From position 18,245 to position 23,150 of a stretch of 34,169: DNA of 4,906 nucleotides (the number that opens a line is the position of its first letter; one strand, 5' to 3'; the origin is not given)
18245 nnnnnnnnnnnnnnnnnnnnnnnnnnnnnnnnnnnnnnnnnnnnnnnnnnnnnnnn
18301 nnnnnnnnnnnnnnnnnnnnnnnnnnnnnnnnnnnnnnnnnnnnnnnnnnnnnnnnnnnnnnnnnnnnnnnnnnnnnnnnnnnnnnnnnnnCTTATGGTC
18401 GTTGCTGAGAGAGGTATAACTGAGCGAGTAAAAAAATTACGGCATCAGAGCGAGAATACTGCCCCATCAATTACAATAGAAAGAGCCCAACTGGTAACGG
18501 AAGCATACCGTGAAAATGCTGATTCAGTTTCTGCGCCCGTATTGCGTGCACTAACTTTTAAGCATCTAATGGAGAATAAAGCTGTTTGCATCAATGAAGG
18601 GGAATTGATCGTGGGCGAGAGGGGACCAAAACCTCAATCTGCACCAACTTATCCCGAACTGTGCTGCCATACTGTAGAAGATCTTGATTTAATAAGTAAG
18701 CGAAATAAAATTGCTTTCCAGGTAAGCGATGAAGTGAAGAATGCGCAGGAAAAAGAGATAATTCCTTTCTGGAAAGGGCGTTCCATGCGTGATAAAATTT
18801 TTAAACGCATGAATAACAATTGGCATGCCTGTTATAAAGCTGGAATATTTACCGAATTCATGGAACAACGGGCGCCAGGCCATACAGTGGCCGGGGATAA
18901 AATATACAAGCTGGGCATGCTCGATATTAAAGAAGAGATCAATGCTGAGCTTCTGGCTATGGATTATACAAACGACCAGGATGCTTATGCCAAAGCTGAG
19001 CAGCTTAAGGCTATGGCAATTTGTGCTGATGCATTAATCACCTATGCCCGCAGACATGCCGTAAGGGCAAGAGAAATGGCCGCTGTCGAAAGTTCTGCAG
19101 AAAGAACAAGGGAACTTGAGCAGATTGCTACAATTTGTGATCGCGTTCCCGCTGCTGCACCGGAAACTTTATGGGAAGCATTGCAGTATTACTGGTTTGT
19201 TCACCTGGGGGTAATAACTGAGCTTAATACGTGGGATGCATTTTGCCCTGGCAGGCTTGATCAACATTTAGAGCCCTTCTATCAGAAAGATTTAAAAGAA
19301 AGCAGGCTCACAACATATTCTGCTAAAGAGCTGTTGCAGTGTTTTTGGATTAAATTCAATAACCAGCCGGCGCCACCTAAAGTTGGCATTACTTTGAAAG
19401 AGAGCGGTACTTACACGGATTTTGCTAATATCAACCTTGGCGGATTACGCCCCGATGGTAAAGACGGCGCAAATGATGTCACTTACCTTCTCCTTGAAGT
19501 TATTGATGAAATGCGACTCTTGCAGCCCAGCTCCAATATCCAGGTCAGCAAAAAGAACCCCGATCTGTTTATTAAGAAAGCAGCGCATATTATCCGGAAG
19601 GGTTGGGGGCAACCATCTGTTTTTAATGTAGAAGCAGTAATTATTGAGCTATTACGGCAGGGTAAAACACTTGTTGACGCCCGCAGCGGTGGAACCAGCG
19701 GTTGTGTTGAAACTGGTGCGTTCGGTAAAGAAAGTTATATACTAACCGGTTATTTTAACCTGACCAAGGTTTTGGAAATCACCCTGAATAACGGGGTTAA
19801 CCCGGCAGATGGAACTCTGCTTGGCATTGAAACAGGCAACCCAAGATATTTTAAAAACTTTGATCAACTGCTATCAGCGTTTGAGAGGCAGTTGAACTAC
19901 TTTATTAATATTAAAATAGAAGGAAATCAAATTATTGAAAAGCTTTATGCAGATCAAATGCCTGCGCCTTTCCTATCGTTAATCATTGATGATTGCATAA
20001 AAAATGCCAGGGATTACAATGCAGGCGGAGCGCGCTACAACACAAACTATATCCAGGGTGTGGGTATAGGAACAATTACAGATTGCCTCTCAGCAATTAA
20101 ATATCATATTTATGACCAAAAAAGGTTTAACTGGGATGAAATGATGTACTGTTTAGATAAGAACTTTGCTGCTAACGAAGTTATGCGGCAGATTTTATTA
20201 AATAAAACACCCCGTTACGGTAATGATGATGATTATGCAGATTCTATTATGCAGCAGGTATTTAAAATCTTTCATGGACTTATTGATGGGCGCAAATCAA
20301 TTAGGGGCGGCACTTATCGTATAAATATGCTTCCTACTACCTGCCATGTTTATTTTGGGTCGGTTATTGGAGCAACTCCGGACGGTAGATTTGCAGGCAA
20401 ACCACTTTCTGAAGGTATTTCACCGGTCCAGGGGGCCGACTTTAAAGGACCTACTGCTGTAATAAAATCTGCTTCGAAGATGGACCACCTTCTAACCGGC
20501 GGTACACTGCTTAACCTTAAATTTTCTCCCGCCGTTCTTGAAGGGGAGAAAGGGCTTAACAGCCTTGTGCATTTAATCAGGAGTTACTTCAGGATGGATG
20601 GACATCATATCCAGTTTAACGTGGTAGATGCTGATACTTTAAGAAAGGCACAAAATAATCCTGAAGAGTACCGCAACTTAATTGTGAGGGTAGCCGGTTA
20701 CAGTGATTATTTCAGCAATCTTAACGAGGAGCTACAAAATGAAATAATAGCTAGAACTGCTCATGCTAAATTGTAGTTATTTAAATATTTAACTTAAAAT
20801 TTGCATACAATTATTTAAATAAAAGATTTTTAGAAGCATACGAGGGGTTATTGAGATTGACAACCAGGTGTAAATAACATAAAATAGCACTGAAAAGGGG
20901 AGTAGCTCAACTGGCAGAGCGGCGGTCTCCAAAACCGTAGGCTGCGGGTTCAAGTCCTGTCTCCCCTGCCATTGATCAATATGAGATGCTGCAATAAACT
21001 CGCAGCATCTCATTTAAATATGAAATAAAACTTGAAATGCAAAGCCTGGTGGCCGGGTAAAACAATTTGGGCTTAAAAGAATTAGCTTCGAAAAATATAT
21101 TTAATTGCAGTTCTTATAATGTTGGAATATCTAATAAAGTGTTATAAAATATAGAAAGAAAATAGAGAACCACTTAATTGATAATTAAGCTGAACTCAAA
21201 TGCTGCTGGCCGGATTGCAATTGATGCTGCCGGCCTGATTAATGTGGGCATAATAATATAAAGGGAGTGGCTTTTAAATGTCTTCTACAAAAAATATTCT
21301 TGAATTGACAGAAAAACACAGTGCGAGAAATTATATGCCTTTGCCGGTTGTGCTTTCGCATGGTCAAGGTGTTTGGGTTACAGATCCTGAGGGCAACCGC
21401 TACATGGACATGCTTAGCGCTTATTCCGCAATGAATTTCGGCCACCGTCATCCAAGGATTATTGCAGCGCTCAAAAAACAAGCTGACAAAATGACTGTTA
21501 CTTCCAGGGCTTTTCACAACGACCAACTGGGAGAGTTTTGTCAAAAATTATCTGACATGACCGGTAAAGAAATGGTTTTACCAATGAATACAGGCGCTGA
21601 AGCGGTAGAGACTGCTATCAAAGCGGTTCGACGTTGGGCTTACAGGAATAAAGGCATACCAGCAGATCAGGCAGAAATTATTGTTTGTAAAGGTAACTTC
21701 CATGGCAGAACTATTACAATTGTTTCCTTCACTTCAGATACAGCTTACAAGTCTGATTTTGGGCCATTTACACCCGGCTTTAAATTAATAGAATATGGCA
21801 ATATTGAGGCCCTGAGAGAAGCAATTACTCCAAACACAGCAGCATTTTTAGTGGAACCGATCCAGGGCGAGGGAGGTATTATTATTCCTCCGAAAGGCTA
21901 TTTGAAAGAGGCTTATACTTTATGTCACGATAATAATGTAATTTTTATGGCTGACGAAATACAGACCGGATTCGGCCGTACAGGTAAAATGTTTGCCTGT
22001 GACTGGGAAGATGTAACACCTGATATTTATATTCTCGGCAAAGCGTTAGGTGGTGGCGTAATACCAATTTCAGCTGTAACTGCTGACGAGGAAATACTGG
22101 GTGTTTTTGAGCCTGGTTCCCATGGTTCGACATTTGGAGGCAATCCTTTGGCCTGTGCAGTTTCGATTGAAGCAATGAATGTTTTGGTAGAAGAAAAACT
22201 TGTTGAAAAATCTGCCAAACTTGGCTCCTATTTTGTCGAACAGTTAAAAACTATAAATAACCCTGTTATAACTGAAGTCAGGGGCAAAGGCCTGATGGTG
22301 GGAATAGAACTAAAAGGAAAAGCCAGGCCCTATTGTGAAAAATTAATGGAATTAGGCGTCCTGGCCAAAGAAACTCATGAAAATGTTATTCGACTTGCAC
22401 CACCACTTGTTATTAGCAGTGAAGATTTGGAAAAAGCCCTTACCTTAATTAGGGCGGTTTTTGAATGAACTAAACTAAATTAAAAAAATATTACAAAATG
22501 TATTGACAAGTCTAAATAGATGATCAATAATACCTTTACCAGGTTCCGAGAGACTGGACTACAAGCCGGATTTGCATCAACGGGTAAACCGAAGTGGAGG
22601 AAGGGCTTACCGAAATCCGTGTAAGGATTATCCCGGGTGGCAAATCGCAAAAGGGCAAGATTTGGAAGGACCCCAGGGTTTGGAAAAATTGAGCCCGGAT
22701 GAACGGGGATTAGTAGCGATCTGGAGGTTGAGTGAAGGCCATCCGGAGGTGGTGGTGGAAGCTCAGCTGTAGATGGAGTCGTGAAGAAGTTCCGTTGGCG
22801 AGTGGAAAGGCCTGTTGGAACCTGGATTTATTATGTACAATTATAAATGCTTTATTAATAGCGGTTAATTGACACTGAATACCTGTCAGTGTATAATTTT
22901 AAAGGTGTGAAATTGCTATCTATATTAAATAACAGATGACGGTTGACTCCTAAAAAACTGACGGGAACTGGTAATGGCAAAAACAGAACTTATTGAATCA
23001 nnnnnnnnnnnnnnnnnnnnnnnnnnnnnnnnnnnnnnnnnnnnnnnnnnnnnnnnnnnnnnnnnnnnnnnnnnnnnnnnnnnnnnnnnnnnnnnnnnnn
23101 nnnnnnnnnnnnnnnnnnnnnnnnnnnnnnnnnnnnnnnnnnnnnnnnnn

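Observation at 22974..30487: Candidate flavin-based electron-bifurcating (Bfu/HydBC-type) imino-acid dehydrogenase: NuoEF fusion + 1314-aa Fe-S mega-fusion + DAO-family beta subunit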

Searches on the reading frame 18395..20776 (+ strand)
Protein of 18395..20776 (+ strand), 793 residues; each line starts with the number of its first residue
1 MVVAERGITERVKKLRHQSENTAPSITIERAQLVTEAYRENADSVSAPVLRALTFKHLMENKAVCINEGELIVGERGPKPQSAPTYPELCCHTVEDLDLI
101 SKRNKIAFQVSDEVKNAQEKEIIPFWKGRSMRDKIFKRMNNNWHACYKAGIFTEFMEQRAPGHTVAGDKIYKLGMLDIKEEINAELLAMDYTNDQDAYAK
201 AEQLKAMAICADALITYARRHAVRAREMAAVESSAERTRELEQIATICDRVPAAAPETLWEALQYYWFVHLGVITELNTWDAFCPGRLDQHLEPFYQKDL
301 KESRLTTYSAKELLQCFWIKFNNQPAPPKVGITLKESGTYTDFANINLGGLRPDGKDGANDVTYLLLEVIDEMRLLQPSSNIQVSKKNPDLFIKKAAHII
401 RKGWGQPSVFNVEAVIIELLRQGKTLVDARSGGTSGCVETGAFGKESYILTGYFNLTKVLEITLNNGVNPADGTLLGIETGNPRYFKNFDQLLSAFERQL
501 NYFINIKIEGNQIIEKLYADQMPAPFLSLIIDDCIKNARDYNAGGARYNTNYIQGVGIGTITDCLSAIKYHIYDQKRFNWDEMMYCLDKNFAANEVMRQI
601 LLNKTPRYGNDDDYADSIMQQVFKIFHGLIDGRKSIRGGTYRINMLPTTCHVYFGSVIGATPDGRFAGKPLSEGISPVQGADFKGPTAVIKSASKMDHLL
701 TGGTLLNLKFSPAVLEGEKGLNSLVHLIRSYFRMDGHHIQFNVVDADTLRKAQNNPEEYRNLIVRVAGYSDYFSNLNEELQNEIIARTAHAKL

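Call 5: search_protein_families(library=ncbifam, proteins=[window:18395-20776:+], max_evalue=0.00001)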
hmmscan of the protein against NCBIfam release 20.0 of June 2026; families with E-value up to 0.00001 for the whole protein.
window:18395-20776:+ (793 aa): 12 families
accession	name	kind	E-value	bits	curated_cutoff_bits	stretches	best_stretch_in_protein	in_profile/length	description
NF043068.1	glycl_HYPD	equivalog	0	1374.9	1100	1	9-790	1-782/784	trans-4-hydroxy-L-proline dehydratase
TIGR01774.1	PFL2-3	subfamily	3.1e-198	660.7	678.2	1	8-790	2-784/786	formate C-acetyltransferase/glycerol dehydratase family glycyl radical enzyme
NF048011.1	SfplDhtHpsGDes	equivalog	2.3e-170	568.7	1000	1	8-791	22-820/821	(2S)-3-sulfopropanediol dehydratase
NF007437.0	PRK09983.1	equivalog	3.1e-155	518.3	1109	1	9-791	2-764/765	formate C-acetyltransferase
TIGR04394.1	choline_CutC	equivalog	4.8e-154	514.8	1050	1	8-790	1-786/789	choline trimethylamine-lyase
NF048009.1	SfplDhtHpfGKleb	equivalog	4.3e-150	501.4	1000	1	10-788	26-820/824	(2S)-3-sulfopropanediol dehydratase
NF033718.1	indole_decarb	equivalog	2e-120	403.5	1100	2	117-593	163-646/868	indoleacetate decarboxylase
NF033715.1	glycyl_HPDL_Lrg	equivalog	1.4e-95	320.9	1150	2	204-592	272-679/901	4-hydroxyphenylacetate decarboxylase large subunit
TIGR01255.1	pyr_form_ly_1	equivalog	6.4e-38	130.7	994.2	1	258-793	235-744/744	formate C-acetyltransferase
NF038360.1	rad_fix_GrcA3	exception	2.3e-18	66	158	1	719-793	4-78/78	autonomous glycyl radical cofactor GrcA3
NF008341.1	PRK11127.1-1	equivalog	8.8e-13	48.1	145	1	737-792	24-79/80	autonomous glycyl radical cofactor GrcA2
TIGR04365.1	spare_glycyl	equivalog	5.2e-10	39.7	170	1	735-790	68-123/126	autonomous glycyl radical cofactor GrcA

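Call 6: search_protein_families(library=pfam, proteins=[window:18395-20776:+], max_evalue=0.00001)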
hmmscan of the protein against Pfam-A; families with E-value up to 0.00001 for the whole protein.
window:18395-20776:+ (793 aa): 2 families
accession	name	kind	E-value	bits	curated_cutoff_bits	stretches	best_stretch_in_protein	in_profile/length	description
PF02901.20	PFL-like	-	2.6e-226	753.7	24.3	1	9-655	2-647/647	Pyruvate formate lyase-like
PF01228.26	Gly_radical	-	5.7e-38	130.1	22.2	1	672-773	2-105/106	Glycine radical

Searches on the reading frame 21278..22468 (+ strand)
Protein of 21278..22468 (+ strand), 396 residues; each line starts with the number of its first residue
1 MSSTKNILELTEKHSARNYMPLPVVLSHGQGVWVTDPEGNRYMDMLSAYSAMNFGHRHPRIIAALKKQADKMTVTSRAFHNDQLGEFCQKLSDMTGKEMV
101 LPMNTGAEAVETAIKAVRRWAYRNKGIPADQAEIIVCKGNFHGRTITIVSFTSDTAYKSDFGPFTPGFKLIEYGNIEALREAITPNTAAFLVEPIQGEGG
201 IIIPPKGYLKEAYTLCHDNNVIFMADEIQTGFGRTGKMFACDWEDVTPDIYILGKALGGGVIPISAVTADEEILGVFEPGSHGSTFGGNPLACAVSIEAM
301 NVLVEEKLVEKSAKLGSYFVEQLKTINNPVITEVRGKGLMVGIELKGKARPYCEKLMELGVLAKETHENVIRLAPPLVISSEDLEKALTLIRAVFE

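Call 5: search_protein_families(library=ncbifam, proteins=[window:21278-22468:+], max_evalue=0.00001)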
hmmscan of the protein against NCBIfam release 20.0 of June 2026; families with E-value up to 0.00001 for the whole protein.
window:21278-22468:+ (396 aa): 69 families (the best 25 are shown)
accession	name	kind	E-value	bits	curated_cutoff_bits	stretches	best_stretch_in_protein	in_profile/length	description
NF003145.0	PRK04073.1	equivalog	2.4e-207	688.2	656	1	1-395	1-395/396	ornithine--oxo-acid transaminase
TIGR01885.1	Orn_aminotrans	equivalog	5.3e-165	549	378.4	1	5-395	2-401/402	ornithine--oxo-acid transaminase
TIGR00707.1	argD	subfamily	5e-116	387.6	410.05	1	17-395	4-380/381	acetylornithine/succinylornithine family transaminase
NF002325.0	PRK01278.1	subfamily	5.9e-109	364.3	372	1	16-394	7-385/395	acetylornithine transaminase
NF002874.0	PRK03244.1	equivalog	2.8e-102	342.5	457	1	5-395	8-392/399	acetylornithine transaminase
NF042418.1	LysJ_Th_th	equivalog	7.7e-96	321.3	700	1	6-395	2-385/386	[LysW]-aminoadipate semialdehyde transaminase LysJ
NF002797.0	PRK02936.1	equivalog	1.6e-95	320.1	496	1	17-395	6-377/385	acetylornithine transaminase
NF003468.0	PRK05093.1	subfamily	2e-94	316.6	522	1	17-391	18-395/405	acetylornithine/succinyldiaminopimelate transaminase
NF004426.0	PRK05769.1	equivalog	1.8e-92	310.4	552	2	178-395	212-437/441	acetyl ornithine aminotransferase family protein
TIGR03246.1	arg_catab_astC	subfamily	5.8e-92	308.7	609.95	1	17-390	12-388/397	acetylornithine/succinylornithine family transaminase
NF053554.1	prodigi_MAP_PigE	equivalog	4.8e-89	299.8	850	1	25-348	403-730/837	prodigiosin MAP biosynthesis aminotransferase PigE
NF008570.0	PRK11522.1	equivalog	4.5e-88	295.9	612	1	32-395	79-454/464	putrescine aminotransferase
NF005993.0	PRK08117.1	subfamily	9.2e-87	291.4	574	2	182-393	202-425/433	aspartate aminotransferase family protein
NF009047.0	PRK12381.1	subfamily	5.2e-84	282.4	630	1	18-391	17-393/406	bifunctional succinylornithine transaminase/acetylornithine transaminase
NF045491.1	LysJ_Sulfobales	equivalog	1.5e-80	271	700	1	26-392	14-374/386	[LysW]-aminoadipate semialdehyde/glutamate semialdehyde transaminase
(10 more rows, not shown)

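Call 6: search_protein_families(library=pfam, proteins=[window:21278-22468:+], max_evalue=0.00001)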
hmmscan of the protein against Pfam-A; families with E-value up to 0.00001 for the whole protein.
window:21278-22468:+ (396 aa): 1 family
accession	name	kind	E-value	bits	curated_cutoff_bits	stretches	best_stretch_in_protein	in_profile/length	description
PF00202.27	Aminotran_3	-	2.3e-134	448.5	30.5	1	15-394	2-402/403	Aminotransferase class-III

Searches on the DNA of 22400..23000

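Call 48: search_rna_families(source=window, start=22400, end=23000, threshold=evalue, max_evalue=1, show_alignments=1)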
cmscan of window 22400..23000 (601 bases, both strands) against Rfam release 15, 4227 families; matches with E-value up to 1: 2.
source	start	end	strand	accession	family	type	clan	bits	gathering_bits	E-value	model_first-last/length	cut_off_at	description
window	22431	22476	-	RF02438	SpF51_sRNA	Gene; sRNA;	-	20.4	50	0.36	1-45/45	no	Streptococcus sRNA SpF51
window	22715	22917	+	RF00441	snoZ242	Gene; snRNA; snoRNA; CD-box;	-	13.9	90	0.82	1-198/198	no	Small nucleolar RNA Z242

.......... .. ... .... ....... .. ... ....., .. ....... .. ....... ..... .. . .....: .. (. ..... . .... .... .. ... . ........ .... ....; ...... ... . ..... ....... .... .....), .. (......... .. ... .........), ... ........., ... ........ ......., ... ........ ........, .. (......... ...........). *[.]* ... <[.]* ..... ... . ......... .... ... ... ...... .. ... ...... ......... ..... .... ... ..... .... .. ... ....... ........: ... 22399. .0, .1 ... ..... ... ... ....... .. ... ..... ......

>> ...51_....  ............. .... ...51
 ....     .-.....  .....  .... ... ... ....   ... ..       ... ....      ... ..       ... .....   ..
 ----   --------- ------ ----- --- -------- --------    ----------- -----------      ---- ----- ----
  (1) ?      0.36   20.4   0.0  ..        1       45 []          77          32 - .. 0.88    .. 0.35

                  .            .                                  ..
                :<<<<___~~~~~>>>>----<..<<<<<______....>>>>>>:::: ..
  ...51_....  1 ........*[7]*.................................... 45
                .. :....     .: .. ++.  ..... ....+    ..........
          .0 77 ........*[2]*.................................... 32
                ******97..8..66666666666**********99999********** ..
